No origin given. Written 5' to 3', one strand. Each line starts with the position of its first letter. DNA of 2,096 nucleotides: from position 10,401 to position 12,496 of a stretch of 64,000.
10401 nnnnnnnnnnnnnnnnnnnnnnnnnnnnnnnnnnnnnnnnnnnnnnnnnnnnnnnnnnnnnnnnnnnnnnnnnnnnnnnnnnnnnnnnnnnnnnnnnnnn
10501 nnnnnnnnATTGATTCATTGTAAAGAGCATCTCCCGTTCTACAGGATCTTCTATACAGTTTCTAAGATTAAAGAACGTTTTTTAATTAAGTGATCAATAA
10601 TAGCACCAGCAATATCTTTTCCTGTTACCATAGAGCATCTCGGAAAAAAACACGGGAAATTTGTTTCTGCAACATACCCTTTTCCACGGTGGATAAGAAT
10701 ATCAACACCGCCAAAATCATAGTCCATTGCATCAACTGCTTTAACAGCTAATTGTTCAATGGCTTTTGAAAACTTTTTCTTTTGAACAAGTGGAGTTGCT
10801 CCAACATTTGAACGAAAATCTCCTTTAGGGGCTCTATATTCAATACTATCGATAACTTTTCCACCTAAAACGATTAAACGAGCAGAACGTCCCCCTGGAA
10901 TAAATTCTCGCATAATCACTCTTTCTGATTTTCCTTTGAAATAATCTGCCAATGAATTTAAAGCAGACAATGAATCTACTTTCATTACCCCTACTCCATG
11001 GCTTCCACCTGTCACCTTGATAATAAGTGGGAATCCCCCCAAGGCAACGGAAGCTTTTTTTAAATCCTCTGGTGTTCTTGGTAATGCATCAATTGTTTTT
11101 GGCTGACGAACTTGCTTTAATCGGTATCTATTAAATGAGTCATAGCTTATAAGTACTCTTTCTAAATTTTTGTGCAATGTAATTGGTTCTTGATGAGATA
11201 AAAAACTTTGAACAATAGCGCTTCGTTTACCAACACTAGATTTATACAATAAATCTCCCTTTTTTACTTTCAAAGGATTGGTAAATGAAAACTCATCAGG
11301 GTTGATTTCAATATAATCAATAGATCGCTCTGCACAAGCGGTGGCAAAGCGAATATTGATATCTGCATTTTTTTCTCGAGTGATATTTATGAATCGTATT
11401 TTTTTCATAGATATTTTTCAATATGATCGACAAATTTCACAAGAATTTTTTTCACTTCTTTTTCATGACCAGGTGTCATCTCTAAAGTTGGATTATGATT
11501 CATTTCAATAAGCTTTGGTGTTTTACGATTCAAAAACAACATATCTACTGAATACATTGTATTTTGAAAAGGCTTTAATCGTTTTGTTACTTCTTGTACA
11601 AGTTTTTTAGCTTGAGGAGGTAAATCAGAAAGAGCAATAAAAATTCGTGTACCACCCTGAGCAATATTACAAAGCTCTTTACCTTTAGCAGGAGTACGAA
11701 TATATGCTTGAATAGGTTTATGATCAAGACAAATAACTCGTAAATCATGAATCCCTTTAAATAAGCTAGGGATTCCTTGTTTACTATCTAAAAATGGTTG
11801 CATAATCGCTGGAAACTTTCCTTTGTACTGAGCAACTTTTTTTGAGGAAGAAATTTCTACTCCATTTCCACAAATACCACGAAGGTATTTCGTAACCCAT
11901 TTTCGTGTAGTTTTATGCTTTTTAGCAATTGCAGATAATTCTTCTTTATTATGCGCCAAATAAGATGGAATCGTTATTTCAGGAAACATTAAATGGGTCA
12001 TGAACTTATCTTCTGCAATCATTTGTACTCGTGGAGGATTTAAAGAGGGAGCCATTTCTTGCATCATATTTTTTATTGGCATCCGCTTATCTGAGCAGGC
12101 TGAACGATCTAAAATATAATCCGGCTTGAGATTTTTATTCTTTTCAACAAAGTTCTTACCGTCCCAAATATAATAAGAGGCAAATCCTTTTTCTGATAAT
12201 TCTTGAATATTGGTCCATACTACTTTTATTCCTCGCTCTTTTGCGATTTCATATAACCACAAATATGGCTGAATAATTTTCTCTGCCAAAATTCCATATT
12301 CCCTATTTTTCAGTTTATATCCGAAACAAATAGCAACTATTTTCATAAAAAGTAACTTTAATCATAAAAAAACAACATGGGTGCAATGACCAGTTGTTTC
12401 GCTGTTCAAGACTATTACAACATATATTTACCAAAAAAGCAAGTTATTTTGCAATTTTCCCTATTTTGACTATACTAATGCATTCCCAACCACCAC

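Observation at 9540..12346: Operon of three tandem RimK-like ATP-grasp ligases with no obvious substrate gene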

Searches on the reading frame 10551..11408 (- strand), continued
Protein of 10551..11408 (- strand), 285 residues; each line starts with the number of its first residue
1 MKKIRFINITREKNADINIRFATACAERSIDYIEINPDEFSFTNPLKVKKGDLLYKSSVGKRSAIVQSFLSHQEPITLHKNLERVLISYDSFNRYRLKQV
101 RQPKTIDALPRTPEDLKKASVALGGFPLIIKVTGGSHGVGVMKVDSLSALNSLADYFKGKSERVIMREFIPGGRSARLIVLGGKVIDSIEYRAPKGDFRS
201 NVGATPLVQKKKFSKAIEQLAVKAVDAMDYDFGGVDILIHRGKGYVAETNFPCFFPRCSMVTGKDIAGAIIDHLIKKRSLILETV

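Call 66: find_encoding_contigs(protein=P0025, flank=10000, max_places=2)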
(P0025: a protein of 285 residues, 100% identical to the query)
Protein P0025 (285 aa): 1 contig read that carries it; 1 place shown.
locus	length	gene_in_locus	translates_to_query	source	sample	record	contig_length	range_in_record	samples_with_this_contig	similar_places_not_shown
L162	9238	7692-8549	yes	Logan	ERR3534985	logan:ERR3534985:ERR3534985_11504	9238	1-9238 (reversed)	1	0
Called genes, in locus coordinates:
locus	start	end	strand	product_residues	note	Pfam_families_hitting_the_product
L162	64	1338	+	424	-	PF00675:Peptidase_M16, PF05193:Peptidase_M16_C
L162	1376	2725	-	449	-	-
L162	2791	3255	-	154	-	-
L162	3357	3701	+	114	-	-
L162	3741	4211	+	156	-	PF00571:CBS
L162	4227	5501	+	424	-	PF02040:ArsB, PF16980:CitMHS_2, PF03600:CitMHS, PF00939:Na_sulph_symp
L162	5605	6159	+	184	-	-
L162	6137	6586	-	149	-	-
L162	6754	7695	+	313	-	PF14397:ATPgrasp_ST (faint), PF02955:GSH-S_ATP (weak), PF08443:RimK (weak)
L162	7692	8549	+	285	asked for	PF08443:RimK, PF07478:Dala_Dala_lig_C (faint), PF02955:GSH-S_ATP (weak)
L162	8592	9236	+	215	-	?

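Call 68: search_protein_families(library=pfam, proteins=[L018:2641-3219:+, L018:3224-4249:+, L018:4246-4965:+, L018:4968-5891:+, L018:5876-6484:+, L018:6496-7653:+, L018:9741-9986:+, L018:14027-14854:+, L018:14854-15615:+, L026:2417-3241:+], max_evalue=0.01)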
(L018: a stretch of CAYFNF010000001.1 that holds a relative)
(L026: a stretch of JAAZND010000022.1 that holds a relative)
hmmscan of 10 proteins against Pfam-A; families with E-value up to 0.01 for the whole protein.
L018:2641-3219:+ (192 aa): 7 families
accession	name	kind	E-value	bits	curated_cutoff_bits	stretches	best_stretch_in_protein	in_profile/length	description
PF01330.27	RuvA_N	-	1.9e-20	73.1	23.6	1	1-61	1-61/61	RuvA N terminal domain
PF14520.12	HHH_5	-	5.3e-14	52.9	27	1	71-129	1-57/57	Helix-hairpin-helix domain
PF07499.19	RuvA_C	-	3e-08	34.4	24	1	150-189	5-46/47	RuvA, C-terminal domain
PF00633.29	HHH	-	0.00016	21.8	24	1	106-124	10-28/30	Helix-hairpin-helix motif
PF12836.13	HHH_3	-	0.003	18.1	27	0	106-124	13-31/65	Helix-hairpin-helix motif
PF01367.25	5_3_exonuc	-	0.0037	18.1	40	0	109-184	20-88/97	5'-3' exonuclease, C-terminal SAM fold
PF21176.3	RecR_HhH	-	0.0045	17.2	27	0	109-127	8-26/45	RecR, helix-hairpin-helix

L018:3224-4249:+ (341 aa): 2 families
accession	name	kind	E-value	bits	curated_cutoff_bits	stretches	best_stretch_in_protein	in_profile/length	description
PF02388.22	FemAB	-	3.6e-47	161.5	24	3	234-336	306-405/406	FemAB family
PF13480.13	Acetyltransf_6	-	2.3e-16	60.7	22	1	156-288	5-136/143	Acetyltransferase (GNAT) domain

L018:4246-4965:+ (239 aa): 4 families
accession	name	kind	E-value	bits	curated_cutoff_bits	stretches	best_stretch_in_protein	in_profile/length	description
PF00483.29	NTP_transferase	-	1.1e-34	120.6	21.2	1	6-233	3-242/245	Nucleotidyl transferase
PF12804.13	NTP_transf_3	-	1e-11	45.7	27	1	6-112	2-97/160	MobA-like NTP transferase domain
PF01128.25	IspD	-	5.3e-06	26.8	27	1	5-75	3-70/221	2-C-methyl-D-erythritol 4-phosphate cytidylyltransferase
PF04016.18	DUF364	-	0.0085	16.2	23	0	45-97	7-58/147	Putative heavy-metal chelation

L018:4968-5891:+ (307 aa): 1 family
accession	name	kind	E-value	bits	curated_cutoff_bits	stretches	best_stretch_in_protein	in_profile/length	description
PF01933.23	CofD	-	3.9e-65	220.3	30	1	5-275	1-272/290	2-phospho-L-lactate transferase CofD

L018:5876-6484:+ (202 aa): 3 families
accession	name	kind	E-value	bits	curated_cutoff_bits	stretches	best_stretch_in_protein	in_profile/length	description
PF00702.32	Hydrolase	-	1.4e-09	39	26.4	1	2-160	3-190/191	haloacid dehalogenase-like hydrolase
PF12710.13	HAD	-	2.7e-05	25.1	27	1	3-164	1-170/189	haloacid dehalogenase-like hydrolase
PF13419.12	HAD_2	-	4.5e-05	24.1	23.8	1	3-160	1-171/178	Haloacid dehalogenase-like hydrolase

L018:6496-7653:+ (385 aa): 4 families
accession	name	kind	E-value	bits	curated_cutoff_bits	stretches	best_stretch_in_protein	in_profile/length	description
PF02601.20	Exonuc_VII_L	-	3.7e-80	270.2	35.9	2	114-311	1-200/315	Exonuclease VII, large subunit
PF13742.12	tRNA_anti_2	-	3.2e-11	43.7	27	1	4-86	1-90/95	OB-fold nucleic acid binding domain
PF01336.31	tRNA_anti-codon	-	0.00078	19.8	27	1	22-92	1-74/75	OB-fold nucleic acid binding domain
PF01165.25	Ribosomal_S21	-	0.00087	19.4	27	1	93-121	4-33/55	Ribosomal protein S21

L018:9741-9986:+ (81 aa): 4 families
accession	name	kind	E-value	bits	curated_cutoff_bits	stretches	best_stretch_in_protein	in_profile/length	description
PF02609.21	Exonuc_VII_S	-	7.4e-12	45.5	24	1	20-70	1-51/52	Exonuclease VII small subunit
PF10241.14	KxDL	-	2.7e-05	24.8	27.2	1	13-76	18-78/86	Uncharacterized conserved protein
PF16752.10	TBCC_N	-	0.0025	18.6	27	1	11-74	15-76/115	Tubulin-specific chaperone C N-terminal domain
PF16088.10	BORCS7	-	0.0086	16.7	27.3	1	22-73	43-94/103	BLOC-1-related complex sub-unit 7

L018:14027-14854:+ (275 aa): 1 family
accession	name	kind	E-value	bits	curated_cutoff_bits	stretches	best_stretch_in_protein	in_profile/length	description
PF03816.19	LytR_cpsA_psr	-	2.9e-18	66.9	24.6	2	50-142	1-85/150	LytR_cpsA_psr family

L018:14854-15615:+ (253 aa): 2 families
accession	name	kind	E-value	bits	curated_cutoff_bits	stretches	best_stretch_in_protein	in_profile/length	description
PF12705.13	PDDEXK_1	-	1.9e-37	130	22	1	4-238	2-247/247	PD-(D/E)XK nuclease superfamily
PF01930.23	Cas_Cas4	-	2.2e-08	34.8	22.7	1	128-237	53-158/160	Domain of unknown function DUF83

L026:2417-3241:+ (274 aa): 0 families

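Call 111: search_protein_families(library=padloc, proteins=[window:10551-11408:-], max_evalue=0.01)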
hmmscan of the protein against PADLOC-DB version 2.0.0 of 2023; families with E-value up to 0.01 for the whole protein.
window:10551-11408:- (285 aa): 0 families

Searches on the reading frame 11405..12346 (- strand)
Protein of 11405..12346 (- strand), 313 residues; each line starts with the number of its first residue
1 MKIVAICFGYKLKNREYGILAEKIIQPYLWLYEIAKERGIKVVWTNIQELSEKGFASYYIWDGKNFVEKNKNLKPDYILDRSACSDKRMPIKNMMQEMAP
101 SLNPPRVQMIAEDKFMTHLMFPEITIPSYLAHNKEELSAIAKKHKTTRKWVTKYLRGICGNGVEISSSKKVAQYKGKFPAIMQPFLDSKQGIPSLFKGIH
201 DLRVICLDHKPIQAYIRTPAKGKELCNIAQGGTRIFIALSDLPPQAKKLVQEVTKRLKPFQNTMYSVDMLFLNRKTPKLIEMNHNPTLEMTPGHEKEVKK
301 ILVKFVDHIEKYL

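Call 3: search_protein_families(library=pfam, proteins=[window:11405-12346:-], max_evalue=0.01)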
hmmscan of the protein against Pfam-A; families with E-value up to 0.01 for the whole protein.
window:11405-12346:- (313 aa): 4 families
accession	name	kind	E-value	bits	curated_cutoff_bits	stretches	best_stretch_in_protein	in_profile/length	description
PF14397.11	ATPgrasp_ST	-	1e-08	35.2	31.4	0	97-238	5-177/278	Sugar-transfer associated ATP-grasp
PF08443.16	RimK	-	8.5e-07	29.2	21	1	123-291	15-172/188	RimK-like ATP-grasp domain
PF02955.21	GSH-S_ATP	-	1.1e-06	28.6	23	1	116-258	3-140/175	Prokaryotic glutathione synthetase, ATP-grasp domain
PF03133.20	TTL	-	0.002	17.9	20.1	0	263-304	236-277/292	Tubulin-tyrosine ligase family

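Call 6: search_protein_families(library=ncbifam, proteins=[window:11405-12346:-], max_evalue=0.01)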
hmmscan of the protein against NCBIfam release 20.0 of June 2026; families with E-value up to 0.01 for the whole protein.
window:11405-12346:- (313 aa): 5 families
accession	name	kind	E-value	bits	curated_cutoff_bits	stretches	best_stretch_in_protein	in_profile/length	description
TIGR00768.1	rimK_fam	subfamily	1.4e-12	47.5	143.4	1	69-291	42-260/276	RimK family alpha-L-glutamate ligase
NF040720.1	MptN_Meth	equivalog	3.7e-08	32.8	350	1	91-288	79-271/291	tetrahydromethanopterin:alpha-L-glutamate ligase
NF003573.0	PRK05246.1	equivalog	1.6e-06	27.2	272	1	103-260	114-265/316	glutathione synthase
NF009110.0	PRK12458.1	subfamily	2.4e-06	26.8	408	1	102-301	124-314/349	glutathione synthetase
TIGR01380.1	glut_syn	equivalog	2.3e-05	23.6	299.05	1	111-259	121-263/312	glutathione synthase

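Call 14: find_homologous_proteins(query=window:11405-12346:-)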
Query window:11405-12346:- (313 aa): 4 proteins with E <= 0.001 among 666 candidates.
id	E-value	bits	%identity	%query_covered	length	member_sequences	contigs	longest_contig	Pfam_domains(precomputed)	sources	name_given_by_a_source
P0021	3.3e-210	714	100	100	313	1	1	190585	PF02955.22,PF14397.12,PF08443.17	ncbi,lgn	-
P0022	4.6e-178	609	82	100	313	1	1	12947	PF02955.22,PF08443.17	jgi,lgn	-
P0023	2.1e-74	269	44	94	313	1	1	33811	PF14397.12,PF14398.12,PF03133.21,PF08443.17,PF02655.20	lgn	-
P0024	5.0e-27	113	31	77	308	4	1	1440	PF02955.22,PF14397.12,PF14398.12,PF03133.21,PF08443.17,PF02655.20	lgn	-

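Call 19: find_encoding_contigs(protein=P0023, flank=8000, max_places=1)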
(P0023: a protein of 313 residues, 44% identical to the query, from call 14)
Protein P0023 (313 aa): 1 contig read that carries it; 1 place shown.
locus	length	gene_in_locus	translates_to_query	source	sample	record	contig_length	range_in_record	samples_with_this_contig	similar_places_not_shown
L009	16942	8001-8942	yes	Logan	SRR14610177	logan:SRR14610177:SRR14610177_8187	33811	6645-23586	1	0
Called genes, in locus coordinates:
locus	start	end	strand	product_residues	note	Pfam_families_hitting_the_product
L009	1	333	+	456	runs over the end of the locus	PF28494:GlyRS_ins_1 (faint), PF00587:tRNA-synt_2b, PF03129:HGTP_anticodon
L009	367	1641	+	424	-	PF00675:Peptidase_M16, PF05193:Peptidase_M16_C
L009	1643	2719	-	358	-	-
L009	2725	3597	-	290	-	-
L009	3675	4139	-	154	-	-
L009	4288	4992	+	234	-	-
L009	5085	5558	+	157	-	PF00571:CBS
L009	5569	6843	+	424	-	PF02040:ArsB, PF16980:CitMHS_2 (faint), PF03600:CitMHS, PF00939:Na_sulph_symp, PF03600:CitMHS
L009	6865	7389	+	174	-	PF08123:DOT1 (faint)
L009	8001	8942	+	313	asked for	PF14397:ATPgrasp_ST (faint), PF03133:TTL (faint), PF08443:RimK, PF02655:ATP-grasp_3, PF14398:ATPgrasp_YheCD (faint)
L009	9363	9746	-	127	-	-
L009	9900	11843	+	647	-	PF08239:SH3_3 (weak), PF00041:fn3 (faint), PF00188:CAP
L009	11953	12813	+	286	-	PF01149:Fapy_DNA_glyco, PF06831:H2TH, PF06827:zf-FPG_IleRS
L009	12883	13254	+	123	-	PF02482:Ribosomal_S30AE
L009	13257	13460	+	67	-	PF07866:DUF1653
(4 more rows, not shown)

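Call 24: search_solved_structures(query=window:11405-12346:-, show_alignments=2, max_evalue=0.1)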
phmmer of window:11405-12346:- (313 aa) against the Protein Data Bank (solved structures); distinct sequences matched with E-value up to 0.1: 0.

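Call 50: find_encoding_contigs(protein=P0022, flank=10000, max_places=2)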
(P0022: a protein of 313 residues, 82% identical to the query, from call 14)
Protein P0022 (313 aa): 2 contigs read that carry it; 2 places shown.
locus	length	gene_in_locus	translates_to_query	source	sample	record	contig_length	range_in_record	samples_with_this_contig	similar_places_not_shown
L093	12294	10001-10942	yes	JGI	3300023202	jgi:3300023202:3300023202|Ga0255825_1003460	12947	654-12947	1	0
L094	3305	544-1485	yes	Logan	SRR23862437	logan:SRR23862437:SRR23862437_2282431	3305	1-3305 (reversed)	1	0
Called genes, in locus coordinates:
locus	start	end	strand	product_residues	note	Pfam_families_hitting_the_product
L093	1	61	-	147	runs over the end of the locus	PF01668:SmpB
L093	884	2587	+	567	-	PF03485:Arg_tRNA_synt_N, PF00750:tRNA-synt_1d, PF05746:DALR_1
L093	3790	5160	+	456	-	PF28494:GlyRS_ins_1 (weak), PF00587:tRNA-synt_2b, PF03129:HGTP_anticodon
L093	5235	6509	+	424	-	PF00675:Peptidase_M16, PF05193:Peptidase_M16_C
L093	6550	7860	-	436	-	-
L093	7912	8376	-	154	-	-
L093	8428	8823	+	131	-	-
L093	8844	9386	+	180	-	-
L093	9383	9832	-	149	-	-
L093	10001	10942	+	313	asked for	PF02955:GSH-S_ATP (weak), PF08443:RimK (weak)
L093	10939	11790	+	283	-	PF08443:RimK, PF07478:Dala_Dala_lig_C (weak), PF02955:GSH-S_ATP (weak)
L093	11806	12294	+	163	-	?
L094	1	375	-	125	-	?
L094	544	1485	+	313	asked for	PF02955:GSH-S_ATP (weak), PF08443:RimK (weak)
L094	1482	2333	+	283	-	PF08443:RimK, PF07478:Dala_Dala_lig_C (weak), PF02955:GSH-S_ATP (weak)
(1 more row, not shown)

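Call 61: find_related_loci(query=A5, collection=metagenome_contigs, flank=10000)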
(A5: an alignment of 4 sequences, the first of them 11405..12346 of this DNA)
Query A5 (313 aa) in metagenome_contigs; peptide patterns used: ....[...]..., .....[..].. (x = any residue, [..] = any of these).
204 stretches matched a pattern, but none encodes a relative of the query by tblastn (E <= 1e-3).

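Call 65: list_cluster_members(proteins=[P0021, P0025, P0001])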
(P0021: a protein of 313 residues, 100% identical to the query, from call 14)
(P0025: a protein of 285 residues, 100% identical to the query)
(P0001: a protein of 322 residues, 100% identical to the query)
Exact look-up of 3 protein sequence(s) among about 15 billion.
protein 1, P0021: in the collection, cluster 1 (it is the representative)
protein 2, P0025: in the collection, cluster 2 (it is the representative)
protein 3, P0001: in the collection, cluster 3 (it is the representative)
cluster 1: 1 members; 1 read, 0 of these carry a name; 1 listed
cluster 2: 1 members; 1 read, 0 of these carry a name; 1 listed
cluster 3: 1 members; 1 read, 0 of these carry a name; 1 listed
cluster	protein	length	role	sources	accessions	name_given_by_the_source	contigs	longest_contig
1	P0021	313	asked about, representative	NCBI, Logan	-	-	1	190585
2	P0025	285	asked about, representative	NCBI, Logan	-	-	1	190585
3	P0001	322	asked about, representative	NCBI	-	-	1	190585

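Call 79: predict_structure(alignment_id=A7)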
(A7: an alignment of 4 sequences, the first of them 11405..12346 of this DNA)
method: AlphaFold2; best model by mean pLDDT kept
length: 313 residues; sequences in the alignment: 4
mean_pLDDT: 86.5   pTM: 0.87
mean pLDDT of the five models: 86.5, 84.2, 80.1, 76.6, 75.7
residues with pLDDT >= 90: 173; 70-90: 109; 50-70: 23; < 50: 8
segments of 3 or more residues with pLDDT < 50: 14-20
pLDDT, mean of each block of 10 residues (from residue 1): 90 50 74 95 92 92 88 94 83 92 88 87 92 94 93 69 84 88 86 84 93 89 71 86 96 93 92 89 78 84 94 88
secondary structure, 60 per line:
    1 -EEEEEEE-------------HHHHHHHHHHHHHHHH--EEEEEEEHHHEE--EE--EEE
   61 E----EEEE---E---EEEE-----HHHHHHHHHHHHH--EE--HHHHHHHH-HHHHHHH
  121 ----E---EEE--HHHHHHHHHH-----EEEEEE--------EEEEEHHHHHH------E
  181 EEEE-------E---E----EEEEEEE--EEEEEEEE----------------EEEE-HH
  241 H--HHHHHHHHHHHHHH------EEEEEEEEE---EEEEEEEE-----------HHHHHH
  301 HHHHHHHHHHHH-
elements in order: E2-8 H22-37 E40-46 E58-61 E66-69 E77-80 H86-98 H105-112 H114-120 E129-131 H134-143 E149-154 E163-167 H168-173 E180-184 E201-207 E210-217 E234-237 H244-257 E264-272 E276-283 H295-312

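Call 83: fold_search(model_id=the predicted structure, library=pdb)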
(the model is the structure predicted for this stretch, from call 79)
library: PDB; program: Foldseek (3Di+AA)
matches with E <= 10: 1403; with E <= 0.001: 579
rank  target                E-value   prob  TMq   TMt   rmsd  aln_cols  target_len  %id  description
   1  1gsa                  2.2e-13  1.00  0.68  0.68   5.0       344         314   18  STRUCTURE OF GLUTATHIONE SYNTHETASE COMPLEXED WITH ADP AND GLUTATHIONE (released 1996-06-20)
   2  5k2m_A                6.1e-13  1.00  0.65  0.73   4.2       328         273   16  Bifunctional LysX/ArgX from Thermococcus kodakarensis with LysW-gamma-AAA (released 2016-09-07)
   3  1pk8_A                1.3e-12  1.00  0.58  0.59   7.0       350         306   18  Crystal Structure of Rat Synapsin I C Domain Complexed to Ca.ATP (released 2004-03-23)
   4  3vpb_A                1.6e-12  1.00  0.67  0.74   4.2       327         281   16  ArgX from Sulfolobus tokodaii complexed with LysW/Glu/ADP/Mg/Zn/Sulfate (released 2013-02-27)
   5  1pk8_D                1.6e-12  1.00  0.59  0.61   5.8       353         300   19  Crystal Structure of Rat Synapsin I C Domain Complexed to Ca.ATP (released 2004-03-23)
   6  5k2m_H                2.3e-12  1.00  0.63  0.71   4.4       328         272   16  Bifunctional LysX/ArgX from Thermococcus kodakarensis with LysW-gamma-AAA (released 2016-09-07)
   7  5k2m_D                2.5e-12  1.00  0.65  0.75   4.2       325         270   15  Bifunctional LysX/ArgX from Thermococcus kodakarensis with LysW-gamma-AAA (released 2016-09-07)
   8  3vpb_B                2.5e-12  1.00  0.67  0.73   4.2       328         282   16  ArgX from Sulfolobus tokodaii complexed with LysW/Glu/ADP/Mg/Zn/Sulfate (released 2013-02-27)
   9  4iwx                  3.0e-12  1.00  0.66  0.70   6.8       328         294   16  Rimk structure at 2.85A (released 2013-05-08)
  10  6jil_B                4.0e-12  1.00  0.65  0.68   5.1       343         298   12  Crystal structure of D-cycloserine synthetase DcsG (released 2019-12-18)
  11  1glv                  4.3e-12  1.00  0.64  0.67   4.8       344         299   17  THREE-DIMENSIONAL STRUCTURE OF THE GLUTATHIONE SYNTHETASE FROM ESCHERICHIA COLI B AT 2.0 ANGSTROMS RESOLUTION (released 1994-01-31)
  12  2glt                  6.1e-12  1.00  0.61  0.64   5.4       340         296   17  STRUCTURE OF ESCHERICHIA COLI GLUTATHIONE SYNTHETASE AT PH 6.0. (released 1995-07-31)
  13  1pk8_G                6.1e-12  1.00  0.61  0.64   6.6       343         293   19  Crystal Structure of Rat Synapsin I C Domain Complexed to Ca.ATP (released 2004-03-23)
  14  1pk8_B                6.9e-12  1.00  0.59  0.63   6.9       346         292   18  Crystal Structure of Rat Synapsin I C Domain Complexed to Ca.ATP (released 2004-03-23)
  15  6jil_A                7.8e-12  1.00  0.64  0.67   4.9       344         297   12  Crystal structure of D-cycloserine synthetase DcsG (released 2019-12-18)
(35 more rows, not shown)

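Call 111: search_protein_families(library=padloc, proteins=[window:11405-12346:-], max_evalue=0.01)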
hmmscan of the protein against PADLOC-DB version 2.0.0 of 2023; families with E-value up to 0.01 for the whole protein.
window:11405-12346:- (313 aa): 0 families
